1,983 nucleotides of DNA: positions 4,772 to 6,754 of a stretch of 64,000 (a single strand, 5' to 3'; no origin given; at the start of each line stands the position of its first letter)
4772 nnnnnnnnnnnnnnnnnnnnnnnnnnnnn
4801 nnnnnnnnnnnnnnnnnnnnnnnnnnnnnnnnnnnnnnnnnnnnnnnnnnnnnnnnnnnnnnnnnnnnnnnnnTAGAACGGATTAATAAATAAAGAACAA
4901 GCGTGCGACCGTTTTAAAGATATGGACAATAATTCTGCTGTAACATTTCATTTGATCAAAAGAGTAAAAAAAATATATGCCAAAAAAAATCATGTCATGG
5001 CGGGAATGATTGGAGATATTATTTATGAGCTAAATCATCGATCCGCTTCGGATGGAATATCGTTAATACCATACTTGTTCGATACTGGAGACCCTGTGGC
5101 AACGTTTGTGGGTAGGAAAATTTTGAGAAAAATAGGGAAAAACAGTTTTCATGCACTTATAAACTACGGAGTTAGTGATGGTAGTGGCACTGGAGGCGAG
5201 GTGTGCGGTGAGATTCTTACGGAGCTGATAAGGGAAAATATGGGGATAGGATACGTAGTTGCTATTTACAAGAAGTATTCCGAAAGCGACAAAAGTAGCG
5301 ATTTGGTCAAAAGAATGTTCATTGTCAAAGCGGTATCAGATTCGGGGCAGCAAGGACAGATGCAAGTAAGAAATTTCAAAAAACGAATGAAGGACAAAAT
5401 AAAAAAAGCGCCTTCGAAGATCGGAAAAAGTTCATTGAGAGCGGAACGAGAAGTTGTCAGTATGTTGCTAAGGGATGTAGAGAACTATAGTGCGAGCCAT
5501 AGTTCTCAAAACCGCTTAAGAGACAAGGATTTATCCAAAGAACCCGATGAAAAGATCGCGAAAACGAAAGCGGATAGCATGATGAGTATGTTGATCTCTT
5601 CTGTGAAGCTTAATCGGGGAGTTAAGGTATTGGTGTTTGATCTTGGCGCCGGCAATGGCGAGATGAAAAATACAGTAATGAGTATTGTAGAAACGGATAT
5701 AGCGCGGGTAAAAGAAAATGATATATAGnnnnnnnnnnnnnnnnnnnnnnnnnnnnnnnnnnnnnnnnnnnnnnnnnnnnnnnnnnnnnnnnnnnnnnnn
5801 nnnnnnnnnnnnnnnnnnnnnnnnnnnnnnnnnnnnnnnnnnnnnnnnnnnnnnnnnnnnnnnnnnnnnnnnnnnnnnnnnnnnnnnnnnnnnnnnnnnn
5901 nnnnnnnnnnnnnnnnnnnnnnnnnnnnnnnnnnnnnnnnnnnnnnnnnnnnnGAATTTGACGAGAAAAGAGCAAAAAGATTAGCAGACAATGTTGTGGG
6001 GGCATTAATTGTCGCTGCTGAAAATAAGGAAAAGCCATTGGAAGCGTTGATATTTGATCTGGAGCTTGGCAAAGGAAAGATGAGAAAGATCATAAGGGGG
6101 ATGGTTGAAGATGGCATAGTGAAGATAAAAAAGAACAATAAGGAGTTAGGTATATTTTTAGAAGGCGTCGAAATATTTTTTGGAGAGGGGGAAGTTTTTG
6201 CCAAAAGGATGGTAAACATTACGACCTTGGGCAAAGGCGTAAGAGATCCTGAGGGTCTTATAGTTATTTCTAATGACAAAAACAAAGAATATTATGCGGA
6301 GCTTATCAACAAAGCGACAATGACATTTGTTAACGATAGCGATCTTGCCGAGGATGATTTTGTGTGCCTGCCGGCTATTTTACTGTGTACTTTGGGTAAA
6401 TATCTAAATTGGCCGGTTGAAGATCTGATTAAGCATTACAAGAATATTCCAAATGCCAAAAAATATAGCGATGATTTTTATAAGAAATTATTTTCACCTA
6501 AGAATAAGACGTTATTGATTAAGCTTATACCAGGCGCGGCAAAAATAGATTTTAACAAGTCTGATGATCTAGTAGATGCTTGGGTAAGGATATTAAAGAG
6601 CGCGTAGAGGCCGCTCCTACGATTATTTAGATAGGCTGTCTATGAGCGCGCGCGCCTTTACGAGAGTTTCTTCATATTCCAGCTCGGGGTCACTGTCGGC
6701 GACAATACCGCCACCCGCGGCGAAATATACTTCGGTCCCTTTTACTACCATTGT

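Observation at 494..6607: Three-gene plus-strand cluster led by a 1460-aa GNAT/methyltransferase-like membrane protein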

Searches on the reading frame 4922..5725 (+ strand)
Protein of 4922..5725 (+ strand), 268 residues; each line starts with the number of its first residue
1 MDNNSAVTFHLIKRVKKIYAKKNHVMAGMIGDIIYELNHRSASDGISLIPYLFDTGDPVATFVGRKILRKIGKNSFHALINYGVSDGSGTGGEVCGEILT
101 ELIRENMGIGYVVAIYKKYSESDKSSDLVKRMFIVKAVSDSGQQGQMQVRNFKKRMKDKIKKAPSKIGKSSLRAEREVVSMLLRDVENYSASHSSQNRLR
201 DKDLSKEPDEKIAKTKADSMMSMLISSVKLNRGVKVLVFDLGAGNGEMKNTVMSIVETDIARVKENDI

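Call 3: search_protein_families(library=pfam, proteins=[window:4922-5725:+], max_evalue=1)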
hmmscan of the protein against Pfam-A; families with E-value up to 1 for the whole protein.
window:4922-5725:+ (268 aa): 1 family
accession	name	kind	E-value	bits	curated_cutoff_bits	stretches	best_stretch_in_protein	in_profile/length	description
PF06923.16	GutM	-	0.0065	17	25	1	145-186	17-58/107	Glucitol operon activator protein (GutM)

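Call 4: search_protein_families(library=ncbifam, proteins=[window:4922-5725:+], max_evalue=1)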
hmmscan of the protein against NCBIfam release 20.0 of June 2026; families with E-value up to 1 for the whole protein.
window:4922-5725:+ (268 aa): 1 family
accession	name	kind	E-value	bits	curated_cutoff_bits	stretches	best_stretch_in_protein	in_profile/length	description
NF010550.0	PRK13943.1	equivalog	0.037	13.2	359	1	207-256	55-101/322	protein-L-isoaspartate O-methyltransferase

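Call 32: list_cluster_members(proteins=[P0001, P0003, window:4922-5725:+, P0002, P0004, P0005, P0007, P0013, P0051, P0015])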
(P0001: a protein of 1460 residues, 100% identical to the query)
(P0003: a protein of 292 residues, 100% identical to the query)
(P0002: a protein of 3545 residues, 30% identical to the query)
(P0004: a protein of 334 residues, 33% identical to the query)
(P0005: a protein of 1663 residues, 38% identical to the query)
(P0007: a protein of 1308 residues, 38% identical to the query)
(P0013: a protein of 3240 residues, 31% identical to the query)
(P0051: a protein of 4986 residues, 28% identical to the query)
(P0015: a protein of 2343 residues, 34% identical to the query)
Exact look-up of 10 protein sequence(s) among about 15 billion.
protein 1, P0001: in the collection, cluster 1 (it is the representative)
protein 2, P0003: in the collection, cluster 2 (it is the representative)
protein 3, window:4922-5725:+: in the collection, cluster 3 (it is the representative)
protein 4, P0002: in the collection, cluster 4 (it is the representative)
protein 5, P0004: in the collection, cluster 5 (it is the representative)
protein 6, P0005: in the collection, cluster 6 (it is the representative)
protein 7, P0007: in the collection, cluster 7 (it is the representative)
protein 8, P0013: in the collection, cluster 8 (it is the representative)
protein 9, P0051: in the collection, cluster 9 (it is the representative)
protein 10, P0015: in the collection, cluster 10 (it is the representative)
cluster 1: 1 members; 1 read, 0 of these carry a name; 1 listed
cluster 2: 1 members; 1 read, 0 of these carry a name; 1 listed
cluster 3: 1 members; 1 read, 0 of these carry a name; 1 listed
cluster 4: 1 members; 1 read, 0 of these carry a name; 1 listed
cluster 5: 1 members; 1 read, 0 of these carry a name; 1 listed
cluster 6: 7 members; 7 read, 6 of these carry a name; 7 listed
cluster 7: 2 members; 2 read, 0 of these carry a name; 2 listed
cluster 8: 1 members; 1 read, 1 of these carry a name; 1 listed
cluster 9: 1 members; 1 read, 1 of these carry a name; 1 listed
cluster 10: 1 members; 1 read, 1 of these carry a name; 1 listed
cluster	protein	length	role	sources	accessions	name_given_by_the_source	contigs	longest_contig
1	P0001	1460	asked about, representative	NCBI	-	-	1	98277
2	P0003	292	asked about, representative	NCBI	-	-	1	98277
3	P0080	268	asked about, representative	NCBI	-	-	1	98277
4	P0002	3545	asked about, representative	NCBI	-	-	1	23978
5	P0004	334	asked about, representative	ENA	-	-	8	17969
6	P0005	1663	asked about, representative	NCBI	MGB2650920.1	MAG: hypothetical protein WBD00_01820 [Candidatus Omnitrophota bacterium]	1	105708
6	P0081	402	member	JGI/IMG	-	hypothetical protein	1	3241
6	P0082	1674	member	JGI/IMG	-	hypothetical protein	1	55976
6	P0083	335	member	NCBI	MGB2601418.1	MAG: hypothetical protein WBD12_05385, partial [Candidatus Omnitrophota bacterium]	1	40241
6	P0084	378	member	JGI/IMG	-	hypothetical protein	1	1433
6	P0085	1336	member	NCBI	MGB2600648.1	MAG: hypothetical protein WBD12_01385, partial [Candidatus Omnitrophota bacterium]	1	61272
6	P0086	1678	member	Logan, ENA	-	-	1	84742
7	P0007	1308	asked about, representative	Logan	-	-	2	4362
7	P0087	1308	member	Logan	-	-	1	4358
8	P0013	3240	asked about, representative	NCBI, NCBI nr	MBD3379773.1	MAG: hypothetical protein GF408_04855 [Candidatus Omnitrophica bacterium] | hypothetical protein [Candidatus Omnitrophota bacterium]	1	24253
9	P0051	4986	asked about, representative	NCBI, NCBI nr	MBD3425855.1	MAG: hypothetical protein GF409_01335 [Candidatus Omnitrophica bacterium] | hypothetical protein [Candidatus Omnitrophota bacterium]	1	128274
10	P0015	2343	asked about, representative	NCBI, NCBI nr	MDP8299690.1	MAG: tetratricopeptide repeat protein [Candidatus Tantalella remota] | tetratricopeptide repeat protein [Candidatus Tantalella remota]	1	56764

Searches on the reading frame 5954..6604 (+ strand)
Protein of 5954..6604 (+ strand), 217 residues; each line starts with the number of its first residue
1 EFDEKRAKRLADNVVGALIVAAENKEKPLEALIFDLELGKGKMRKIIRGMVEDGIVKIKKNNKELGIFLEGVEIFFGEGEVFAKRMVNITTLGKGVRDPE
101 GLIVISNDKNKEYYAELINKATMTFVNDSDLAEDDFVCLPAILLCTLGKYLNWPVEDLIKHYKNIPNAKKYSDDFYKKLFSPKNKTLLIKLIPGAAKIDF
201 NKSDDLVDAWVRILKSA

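Call 38: find_related_loci(query=A3, collection=genome_contigs, flank=10000)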
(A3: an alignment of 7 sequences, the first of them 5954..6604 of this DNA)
Query A3 (217 aa) in genome_contigs; peptide patterns used: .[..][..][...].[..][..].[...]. (x = any residue, [..] = any of these).
22 stretches matched a pattern; 9 encode a relative of the query (tblastn E <= 1e-3); 9 distinct loci.
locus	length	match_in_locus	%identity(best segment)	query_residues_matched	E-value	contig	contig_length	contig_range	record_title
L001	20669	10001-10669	37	1-217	4e-34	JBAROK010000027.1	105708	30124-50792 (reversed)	MAG: Candidatus Omnitrophota bacterium isolate MFD13429_ilm_asm_bin15 k127_133098, whole genome shotgun sequence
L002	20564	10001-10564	32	32-217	4e-28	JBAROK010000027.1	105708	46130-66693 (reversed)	MAG: Candidatus Omnitrophota bacterium isolate MFD13429_ilm_asm_bin15 k127_133098, whole genome shotgun sequence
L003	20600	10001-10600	33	5-210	2e-25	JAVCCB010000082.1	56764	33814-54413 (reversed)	MAG: Candidatus Tantalella remota isolate MAG_3300035698_1097 Ga0374944_042824, whole genome shotgun sequence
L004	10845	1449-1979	32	31-213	7e-23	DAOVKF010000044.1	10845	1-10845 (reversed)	MAG TPA_asm: Candidatus Omnitrophota bacterium isolate CSMAG_1412 CSMAG_1412_k141_4351133_length_10845_cov_12.7313, whol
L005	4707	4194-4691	31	5-173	4e-22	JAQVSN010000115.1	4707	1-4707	MAG: Candidatus Omnitrophota bacterium isolate STF1_275 NODE_75003_length_4707_cov_4.079913_Sandtown_F1, whole genome sh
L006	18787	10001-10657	29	7-217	1e-21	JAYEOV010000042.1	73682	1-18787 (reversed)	MAG: Candidatus Omnitrophota bacterium isolate MAG020 MAG020_42, whole genome shotgun sequence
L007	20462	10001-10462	32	55-215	7e-21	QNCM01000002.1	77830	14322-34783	MAG: Candidatus Makaraimicrobium thalassicum isolate B134_G9 B134_Guay9_scaffold_00010, whole genome shotgun sequence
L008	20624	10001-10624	31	8-216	2e-18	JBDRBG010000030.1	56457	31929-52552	MAG: Candidatus Omnitrophota bacterium isolate MEGAHIT-group-1.1043 k141_1873671, whole genome shotgun sequence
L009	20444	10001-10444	33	58-213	6e-18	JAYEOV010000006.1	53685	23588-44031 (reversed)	MAG: Candidatus Omnitrophota bacterium isolate MAG020 MAG020_6, whole genome shotgun sequence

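Call 53: search_solved_structures(query=A2, max_evalue=10)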
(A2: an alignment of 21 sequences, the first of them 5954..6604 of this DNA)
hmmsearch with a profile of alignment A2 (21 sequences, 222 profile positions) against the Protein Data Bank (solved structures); distinct sequences matched with E-value up to 10: 18.
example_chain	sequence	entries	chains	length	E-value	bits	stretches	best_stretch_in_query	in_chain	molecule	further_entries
3ugm_A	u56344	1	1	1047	0.00064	22.5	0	10-59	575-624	TAL effector AvrBs3/PthA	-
9lcz_A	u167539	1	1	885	0.0022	20.8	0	10-59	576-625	Inactivate TOD6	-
9lcx_A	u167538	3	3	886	0.0022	20.8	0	10-59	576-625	Inactivate TOD6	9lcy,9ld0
9ld1_A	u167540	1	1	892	0.0023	20.7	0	10-59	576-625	inactivate TOD4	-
2ypf_A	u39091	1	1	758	0.0036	20.1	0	14-59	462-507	AVRBS3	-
1t6t_1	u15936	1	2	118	0.026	17.2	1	27-80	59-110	putative protein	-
9jo8_A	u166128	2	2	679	0.071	15.8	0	10-59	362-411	TALE repeat protein targeting mitochondiral ND1-L gene. | TALE repeat protein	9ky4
4ot3_A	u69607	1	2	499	0.25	14.1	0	10-59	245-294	Hax3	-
9p9q_B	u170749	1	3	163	0.3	13.8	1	8-89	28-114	Hemagglutinin HA2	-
9p9r_B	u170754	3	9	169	0.33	13.6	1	8-89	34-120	Hemagglutinin HA2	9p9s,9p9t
4gg4_A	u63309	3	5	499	0.35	13.5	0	10-59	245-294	Hax3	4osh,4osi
6v49_B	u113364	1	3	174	0.35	13.5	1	8-89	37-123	Hemagglutinin HA2 chain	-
5tg8_B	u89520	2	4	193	0.45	13.2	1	8-89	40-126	Hemagglutinin HA2 chain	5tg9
4osv_A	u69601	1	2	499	0.56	12.9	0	10-59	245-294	Hax3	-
6jtq_A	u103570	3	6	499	0.67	12.6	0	10-59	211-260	TAL effector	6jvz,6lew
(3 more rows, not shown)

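Call 54: predict_structure(alignment_id=A2)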
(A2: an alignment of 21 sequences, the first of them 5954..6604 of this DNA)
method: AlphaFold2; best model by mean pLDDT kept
length: 217 residues; sequences in the alignment: 21
mean_pLDDT: 91.0   pTM: 0.90
mean pLDDT of the five models: 91.0, 89.7, 89.0, 88.5, 88.4
residues with pLDDT >= 90: 157; 70-90: 55; 50-70: 5; < 50: 0
segments of 3 or more residues with pLDDT < 50: none
pLDDT, mean of each block of 10 residues (from residue 1): 86 94 94 95 91 88 86 94 90 75 97 95 97 93 97 97 94 95 95 88 76 80
secondary structure, 60 per line:
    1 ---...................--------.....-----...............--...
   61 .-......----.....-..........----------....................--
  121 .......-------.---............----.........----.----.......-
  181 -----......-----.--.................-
elements in order: H4-22 E31-35 H41-55 H58-61 H63-68 E73-77 H79-88 E102-107 H108-117 E121-127 H139-150 H155-163 H173-179 E186-191 H200-216
